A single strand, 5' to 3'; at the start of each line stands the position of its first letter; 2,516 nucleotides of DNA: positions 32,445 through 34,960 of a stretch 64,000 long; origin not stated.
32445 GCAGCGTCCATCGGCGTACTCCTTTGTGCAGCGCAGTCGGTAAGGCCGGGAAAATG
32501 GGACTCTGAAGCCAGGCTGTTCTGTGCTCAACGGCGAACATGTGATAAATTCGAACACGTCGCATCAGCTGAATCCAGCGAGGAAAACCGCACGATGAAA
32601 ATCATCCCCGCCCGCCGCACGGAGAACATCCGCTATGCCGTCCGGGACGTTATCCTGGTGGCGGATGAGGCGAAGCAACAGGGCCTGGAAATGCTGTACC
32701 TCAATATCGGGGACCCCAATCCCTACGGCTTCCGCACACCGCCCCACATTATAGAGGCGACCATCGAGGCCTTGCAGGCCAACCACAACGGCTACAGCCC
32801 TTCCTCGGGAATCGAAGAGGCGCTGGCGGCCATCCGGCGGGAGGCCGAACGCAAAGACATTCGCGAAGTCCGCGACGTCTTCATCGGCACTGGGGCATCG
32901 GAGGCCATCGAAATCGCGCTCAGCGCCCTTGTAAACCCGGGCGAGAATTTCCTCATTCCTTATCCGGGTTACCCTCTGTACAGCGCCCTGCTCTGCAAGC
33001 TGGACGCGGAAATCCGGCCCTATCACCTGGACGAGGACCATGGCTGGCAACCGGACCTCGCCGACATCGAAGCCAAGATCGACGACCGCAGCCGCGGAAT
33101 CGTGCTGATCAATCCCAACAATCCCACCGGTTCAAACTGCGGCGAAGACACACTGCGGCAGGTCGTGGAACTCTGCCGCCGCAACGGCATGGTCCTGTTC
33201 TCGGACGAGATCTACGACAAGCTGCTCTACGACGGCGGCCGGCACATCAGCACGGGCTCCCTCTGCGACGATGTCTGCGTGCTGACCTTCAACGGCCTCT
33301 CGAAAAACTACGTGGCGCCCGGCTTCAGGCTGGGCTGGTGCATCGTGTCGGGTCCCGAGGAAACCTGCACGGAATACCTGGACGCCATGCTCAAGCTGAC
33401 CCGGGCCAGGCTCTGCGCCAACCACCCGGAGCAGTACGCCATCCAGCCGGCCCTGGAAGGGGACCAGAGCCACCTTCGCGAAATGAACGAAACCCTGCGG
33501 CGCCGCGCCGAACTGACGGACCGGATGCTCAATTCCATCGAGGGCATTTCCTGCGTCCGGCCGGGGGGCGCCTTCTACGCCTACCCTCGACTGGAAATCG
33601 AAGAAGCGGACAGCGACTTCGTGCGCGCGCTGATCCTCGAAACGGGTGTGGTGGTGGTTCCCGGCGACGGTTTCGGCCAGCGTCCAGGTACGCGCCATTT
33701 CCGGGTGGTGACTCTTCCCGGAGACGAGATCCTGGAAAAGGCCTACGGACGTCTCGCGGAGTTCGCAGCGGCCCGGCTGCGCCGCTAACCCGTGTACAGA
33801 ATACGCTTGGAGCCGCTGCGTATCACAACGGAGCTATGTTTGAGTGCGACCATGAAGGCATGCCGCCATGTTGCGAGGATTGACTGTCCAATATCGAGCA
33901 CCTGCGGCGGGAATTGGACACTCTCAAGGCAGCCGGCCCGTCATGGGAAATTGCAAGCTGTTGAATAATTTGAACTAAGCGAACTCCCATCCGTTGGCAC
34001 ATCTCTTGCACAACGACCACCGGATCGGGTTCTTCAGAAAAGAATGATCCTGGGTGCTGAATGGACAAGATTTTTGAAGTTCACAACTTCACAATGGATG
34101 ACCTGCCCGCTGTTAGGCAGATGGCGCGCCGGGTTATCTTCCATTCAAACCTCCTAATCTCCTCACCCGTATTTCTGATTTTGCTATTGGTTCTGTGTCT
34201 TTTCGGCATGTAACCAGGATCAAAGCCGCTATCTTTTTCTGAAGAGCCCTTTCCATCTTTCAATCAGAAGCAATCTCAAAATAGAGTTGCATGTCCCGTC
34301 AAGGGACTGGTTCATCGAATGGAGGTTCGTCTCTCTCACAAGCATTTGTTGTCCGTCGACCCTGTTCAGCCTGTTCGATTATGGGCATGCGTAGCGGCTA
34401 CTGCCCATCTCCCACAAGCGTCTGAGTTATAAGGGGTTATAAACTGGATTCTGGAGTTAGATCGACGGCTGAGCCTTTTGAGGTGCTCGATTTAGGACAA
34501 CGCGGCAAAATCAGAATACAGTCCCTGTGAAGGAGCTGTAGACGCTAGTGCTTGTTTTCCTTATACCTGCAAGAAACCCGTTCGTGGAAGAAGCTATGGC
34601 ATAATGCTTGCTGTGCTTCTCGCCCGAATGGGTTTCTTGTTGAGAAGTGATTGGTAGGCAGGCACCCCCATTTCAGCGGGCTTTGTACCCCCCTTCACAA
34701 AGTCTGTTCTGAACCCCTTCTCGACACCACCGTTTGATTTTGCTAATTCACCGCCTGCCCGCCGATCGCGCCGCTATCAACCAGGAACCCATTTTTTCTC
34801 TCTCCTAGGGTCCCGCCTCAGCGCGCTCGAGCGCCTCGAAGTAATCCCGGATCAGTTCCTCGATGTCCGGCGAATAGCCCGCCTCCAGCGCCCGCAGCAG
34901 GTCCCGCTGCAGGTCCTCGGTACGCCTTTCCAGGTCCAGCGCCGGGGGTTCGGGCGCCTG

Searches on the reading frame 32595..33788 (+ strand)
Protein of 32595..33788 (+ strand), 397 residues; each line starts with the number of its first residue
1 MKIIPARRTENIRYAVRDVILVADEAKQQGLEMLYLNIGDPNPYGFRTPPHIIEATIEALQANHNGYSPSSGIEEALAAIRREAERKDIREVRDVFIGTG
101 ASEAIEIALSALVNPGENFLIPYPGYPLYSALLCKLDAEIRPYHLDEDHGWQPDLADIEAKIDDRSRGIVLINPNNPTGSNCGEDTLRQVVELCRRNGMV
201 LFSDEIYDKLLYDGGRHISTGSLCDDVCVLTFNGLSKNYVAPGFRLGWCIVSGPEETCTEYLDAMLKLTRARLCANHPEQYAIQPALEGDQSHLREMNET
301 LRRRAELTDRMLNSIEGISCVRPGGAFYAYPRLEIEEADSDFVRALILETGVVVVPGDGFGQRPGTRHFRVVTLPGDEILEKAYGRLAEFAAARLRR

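Call 4: search_protein_families(library=pfam, proteins=[window:32595-33788:+], max_evalue=0.1)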
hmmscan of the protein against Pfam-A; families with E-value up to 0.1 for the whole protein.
window:32595-33788:+ (397 aa): 4 families
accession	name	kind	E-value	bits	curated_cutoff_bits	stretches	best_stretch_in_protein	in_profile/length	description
PF00155.27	Aminotran_1_2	-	1.4e-55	189.4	19.7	1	34-373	4-346/361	Aminotransferase class I and II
PF00266.25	Aminotran_5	-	0.0039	16.6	21.5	1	95-204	64-175/371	Aminotransferase class-V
PF01041.23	DegT_DnrJ_EryC1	-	0.0049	16.6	19.8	1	100-204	47-145/360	DegT/DnrJ/EryC1/StrS aminotransferase family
PF01212.27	Beta_elim_lyase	-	0.096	12.4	27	0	138-204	94-168/288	Beta-eliminating lyase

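Call 37: find_related_loci(query=window:32595-33788:+, collection=genome_contigs, flank=10000)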
Query window:32595-33788:+ (397 aa) in genome_contigs; peptide patterns used: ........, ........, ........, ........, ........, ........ (x = any residue, [..] = any of these).
600 stretches matched a pattern (row limit reached: there are more); 584 encode a relative of the query (tblastn E <= 1e-3); the best 80 are kept; 80 distinct loci.
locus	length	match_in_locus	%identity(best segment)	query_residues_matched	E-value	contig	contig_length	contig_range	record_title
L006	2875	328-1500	61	6-396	4e-173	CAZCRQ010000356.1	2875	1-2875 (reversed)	MAG TPA_asm: uncultured bacterium isolate SRP098346_co1_213 genome assembly, contig: NODE_59765_length_2875_cov_10.01985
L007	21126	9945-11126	62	3-397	7e-163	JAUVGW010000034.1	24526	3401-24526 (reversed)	MAG: Phycisphaerae bacterium isolate CSMAG_386 CSMAG_386_k141_1718923_length_24526_cov_7.0000, whole genome shotgun sequ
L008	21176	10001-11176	60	2-393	3e-160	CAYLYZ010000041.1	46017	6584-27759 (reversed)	MAG TPA_asm: uncultured bacterium isolate SRP077602_co7_566 genome assembly, contig: NODE_3550_length_46017_cov_18.74082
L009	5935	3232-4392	61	6-392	3e-161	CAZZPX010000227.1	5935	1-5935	MAG TPA_asm: uncultured Phycisphaerales bacterium isolate SRP193661_co1_158 genome assembly, contig: NODE_13366_length_5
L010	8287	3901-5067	57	1-390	2e-159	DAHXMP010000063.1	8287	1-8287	MAG TPA_asm: Bacteroidetes bacterium isolate clean1621 k141_1307414, whole genome shotgun sequence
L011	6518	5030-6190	57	3-390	4e-158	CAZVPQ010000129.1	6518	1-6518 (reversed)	MAG TPA_asm: uncultured Hyphomicrobiales bacterium isolate binchicken_co164_181 genome assembly, contig: NODE_5485_lengt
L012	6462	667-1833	58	2-390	7e-158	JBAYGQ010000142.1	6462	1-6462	MAG: Bacteroidota bacterium isolate SO_2016_GW1_129 scaffold22969_OW334_2016, whole genome shotgun sequence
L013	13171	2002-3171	59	1-390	1e-156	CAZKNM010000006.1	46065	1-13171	MAG TPA_asm: uncultured Melioribacteraceae bacterium isolate binchicken_co364_12 genome assembly, contig: NODE_366_lengt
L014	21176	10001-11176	57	3-394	2e-155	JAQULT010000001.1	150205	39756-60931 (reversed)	MAG: Candidatus Neomarinimicrobiota bacterium isolate STD1_137 NODE_192_length_150205_cov_8.739695_Sandtown_D1, whole ge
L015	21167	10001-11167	58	2-390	3e-150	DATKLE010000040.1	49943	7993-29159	MAG TPA_asm: Terriglobales bacterium isolate SMAG_U14677 k141_3520805, whole genome shotgun sequence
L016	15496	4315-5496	56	3-394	4e-150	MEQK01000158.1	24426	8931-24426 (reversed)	MAG: Bdellovibrionales bacterium RIFOXYD1_FULL_55_31 rifoxyd1_full_scaffold_5478, whole genome shotgun sequence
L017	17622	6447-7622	54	3-394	6e-150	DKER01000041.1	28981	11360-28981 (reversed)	MAG TPA_asm: Candidatus Marinimicrobia bacterium UBA6817 UBA6817_contig_26388, whole genome shotgun sequence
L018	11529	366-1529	56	3-390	2e-149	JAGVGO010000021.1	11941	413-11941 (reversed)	MAG: Planctomycetota bacterium isolate DeMMO2_28 c_000000119080, whole genome shotgun sequence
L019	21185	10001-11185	55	2-396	9e-149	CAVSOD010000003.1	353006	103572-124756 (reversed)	MAG: uncultured Acidobacteriota bacterium isolate MFD03346.bin.1.72 genome assembly, contig: contig_17190, whole genome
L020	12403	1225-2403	56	2-394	3e-148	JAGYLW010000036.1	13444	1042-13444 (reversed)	MAG: Candidatus Neomarinimicrobiota bacterium isolate M50B103 36, whole genome shotgun sequence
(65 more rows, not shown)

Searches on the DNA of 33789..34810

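Call 92: search_rna_families(source=window, start=33789, end=34810, threshold=evalue, max_evalue=10)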
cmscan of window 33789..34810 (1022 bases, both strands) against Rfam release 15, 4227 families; matches with E-value up to 10: 4.
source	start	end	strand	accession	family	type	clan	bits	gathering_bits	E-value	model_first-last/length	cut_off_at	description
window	34573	34637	+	RF04224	mir-9229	Gene; miRNA;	-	21.5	71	0.19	1-76/76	no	mir-9229 microRNA precursor family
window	34283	34334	+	RF01803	GABA3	Cis-reg;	-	17.4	57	1.1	1-54/54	no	Editing element of GABA-3 exon 9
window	34566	34643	+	RF02006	mir-1253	Gene; miRNA;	-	17.3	103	2.7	1-94/94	no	mir-1253 microRNA precursor family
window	34056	34199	-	RF02115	FAM13A-AS1_2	Gene; lncRNA;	-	15.9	38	1.3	1-110/110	no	FAM13A antisense RNA 1 conserved region 2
